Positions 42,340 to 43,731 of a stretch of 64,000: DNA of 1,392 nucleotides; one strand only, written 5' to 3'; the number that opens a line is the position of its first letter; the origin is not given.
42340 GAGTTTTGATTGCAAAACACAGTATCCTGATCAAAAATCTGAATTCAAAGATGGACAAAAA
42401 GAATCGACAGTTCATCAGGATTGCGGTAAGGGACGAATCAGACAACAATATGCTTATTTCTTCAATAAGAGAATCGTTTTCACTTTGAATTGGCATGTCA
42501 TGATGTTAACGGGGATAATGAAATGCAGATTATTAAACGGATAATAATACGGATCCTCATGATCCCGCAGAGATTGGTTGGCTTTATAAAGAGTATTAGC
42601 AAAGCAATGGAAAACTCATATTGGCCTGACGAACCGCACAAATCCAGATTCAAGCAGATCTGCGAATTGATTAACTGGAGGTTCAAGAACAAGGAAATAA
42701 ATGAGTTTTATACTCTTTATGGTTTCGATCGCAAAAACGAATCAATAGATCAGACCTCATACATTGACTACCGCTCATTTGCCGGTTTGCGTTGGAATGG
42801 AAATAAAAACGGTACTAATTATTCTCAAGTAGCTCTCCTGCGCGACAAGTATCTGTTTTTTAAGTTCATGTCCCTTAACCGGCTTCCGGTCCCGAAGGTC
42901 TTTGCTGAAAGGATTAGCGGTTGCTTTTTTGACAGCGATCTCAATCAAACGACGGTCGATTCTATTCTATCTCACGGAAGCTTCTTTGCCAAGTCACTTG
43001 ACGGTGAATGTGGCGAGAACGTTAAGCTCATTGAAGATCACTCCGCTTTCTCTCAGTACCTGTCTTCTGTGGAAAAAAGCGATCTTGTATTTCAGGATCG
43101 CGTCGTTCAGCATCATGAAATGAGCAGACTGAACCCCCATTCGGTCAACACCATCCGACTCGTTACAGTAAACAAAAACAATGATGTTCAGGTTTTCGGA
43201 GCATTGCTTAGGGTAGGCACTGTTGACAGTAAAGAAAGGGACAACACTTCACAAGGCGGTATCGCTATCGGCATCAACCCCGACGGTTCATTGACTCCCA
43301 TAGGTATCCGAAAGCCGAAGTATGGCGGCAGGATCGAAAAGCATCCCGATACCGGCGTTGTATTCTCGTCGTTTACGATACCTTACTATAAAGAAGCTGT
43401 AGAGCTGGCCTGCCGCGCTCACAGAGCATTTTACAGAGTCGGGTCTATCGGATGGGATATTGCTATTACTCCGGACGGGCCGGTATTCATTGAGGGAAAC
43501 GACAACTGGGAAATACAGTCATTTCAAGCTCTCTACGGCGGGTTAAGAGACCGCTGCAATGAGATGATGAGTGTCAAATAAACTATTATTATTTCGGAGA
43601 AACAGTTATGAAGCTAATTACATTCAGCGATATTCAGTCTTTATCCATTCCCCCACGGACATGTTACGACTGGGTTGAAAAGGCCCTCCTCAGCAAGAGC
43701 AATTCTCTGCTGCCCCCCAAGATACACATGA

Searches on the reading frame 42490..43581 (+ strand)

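Call 9: search_protein_families(library=pfam, proteins=[window:42490-43581:+], max_evalue=0.001)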
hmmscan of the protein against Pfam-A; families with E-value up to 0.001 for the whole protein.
window:42490-43581:+ (363 aa): 1 family
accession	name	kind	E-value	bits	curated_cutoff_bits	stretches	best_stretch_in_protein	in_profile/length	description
PF14397.11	ATPgrasp_ST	-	7e-50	170.2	31.4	1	111-358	13-275/278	Sugar-transfer associated ATP-grasp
